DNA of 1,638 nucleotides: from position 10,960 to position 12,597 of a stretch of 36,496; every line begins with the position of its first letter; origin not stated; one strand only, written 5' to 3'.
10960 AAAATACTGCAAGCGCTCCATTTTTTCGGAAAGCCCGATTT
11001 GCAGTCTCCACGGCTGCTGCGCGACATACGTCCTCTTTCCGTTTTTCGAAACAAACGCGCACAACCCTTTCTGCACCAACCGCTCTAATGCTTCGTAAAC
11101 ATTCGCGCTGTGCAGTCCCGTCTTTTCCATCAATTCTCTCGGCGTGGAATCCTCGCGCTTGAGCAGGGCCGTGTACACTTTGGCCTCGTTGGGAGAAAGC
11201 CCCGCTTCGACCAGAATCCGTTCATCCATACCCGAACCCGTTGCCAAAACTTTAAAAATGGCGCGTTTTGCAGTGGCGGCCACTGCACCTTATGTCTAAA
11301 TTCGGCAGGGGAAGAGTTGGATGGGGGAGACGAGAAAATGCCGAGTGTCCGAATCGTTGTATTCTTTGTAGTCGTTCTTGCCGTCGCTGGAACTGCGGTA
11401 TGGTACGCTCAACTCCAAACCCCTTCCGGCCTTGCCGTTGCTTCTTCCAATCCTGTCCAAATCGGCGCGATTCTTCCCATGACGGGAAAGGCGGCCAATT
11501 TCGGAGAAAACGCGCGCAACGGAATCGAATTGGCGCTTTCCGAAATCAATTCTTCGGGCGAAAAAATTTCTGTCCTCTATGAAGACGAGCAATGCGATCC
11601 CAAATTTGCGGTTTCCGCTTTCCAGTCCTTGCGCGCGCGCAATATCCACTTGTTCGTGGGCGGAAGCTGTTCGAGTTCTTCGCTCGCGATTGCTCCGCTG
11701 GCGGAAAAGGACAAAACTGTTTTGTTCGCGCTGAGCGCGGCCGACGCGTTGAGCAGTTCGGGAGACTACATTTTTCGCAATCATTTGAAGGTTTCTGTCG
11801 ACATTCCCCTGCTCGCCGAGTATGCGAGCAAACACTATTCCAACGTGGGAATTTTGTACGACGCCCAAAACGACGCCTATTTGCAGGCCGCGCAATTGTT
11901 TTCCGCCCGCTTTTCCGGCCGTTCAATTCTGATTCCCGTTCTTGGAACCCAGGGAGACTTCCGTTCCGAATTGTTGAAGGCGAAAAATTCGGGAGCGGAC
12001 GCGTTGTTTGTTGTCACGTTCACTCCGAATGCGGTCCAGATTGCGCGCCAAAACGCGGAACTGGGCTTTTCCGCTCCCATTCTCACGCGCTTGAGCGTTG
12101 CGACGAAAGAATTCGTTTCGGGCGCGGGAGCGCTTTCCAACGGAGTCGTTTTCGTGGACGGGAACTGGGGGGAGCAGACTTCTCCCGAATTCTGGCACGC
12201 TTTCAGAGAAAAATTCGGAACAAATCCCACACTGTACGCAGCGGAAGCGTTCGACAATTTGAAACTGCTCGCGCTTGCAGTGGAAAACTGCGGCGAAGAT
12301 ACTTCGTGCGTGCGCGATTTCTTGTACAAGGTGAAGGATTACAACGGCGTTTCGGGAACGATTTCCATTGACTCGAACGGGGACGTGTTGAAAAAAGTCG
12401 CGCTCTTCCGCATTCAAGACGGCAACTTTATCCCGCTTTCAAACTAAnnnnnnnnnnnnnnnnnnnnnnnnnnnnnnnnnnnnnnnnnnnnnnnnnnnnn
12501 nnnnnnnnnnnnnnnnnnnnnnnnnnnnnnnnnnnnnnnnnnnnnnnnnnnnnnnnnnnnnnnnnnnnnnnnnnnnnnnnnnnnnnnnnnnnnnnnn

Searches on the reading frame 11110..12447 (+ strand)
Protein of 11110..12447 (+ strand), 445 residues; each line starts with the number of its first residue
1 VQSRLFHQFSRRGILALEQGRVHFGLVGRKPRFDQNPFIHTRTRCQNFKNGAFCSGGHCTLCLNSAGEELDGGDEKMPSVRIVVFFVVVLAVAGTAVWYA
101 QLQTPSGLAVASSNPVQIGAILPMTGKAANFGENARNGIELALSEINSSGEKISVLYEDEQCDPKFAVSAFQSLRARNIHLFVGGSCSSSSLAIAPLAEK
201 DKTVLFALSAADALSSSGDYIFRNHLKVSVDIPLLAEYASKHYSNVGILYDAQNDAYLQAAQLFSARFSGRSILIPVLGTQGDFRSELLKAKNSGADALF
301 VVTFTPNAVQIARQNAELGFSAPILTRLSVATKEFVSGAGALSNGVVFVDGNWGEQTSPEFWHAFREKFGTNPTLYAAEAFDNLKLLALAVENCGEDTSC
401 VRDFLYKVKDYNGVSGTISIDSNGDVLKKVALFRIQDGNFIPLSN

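Call 65: search_protein_families(library=pfam, max_evalue=0.001, proteins=[window:11110-12447:+])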
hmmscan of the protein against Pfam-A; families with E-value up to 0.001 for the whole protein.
window:11110-12447:+ (445 aa): 3 families
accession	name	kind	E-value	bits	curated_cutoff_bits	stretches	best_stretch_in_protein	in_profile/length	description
PF13458.12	Peripla_BP_6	-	1.2e-40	140.7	31.7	1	115-438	1-342/343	Periplasmic binding protein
PF01094.35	ANF_receptor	-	2.6e-15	56.8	25.4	1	137-435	4-350/353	Receptor family ligand binding region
PF13433.12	Peripla_BP_5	-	3.3e-09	36.8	27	1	117-206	2-96/363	Periplasmic binding protein domain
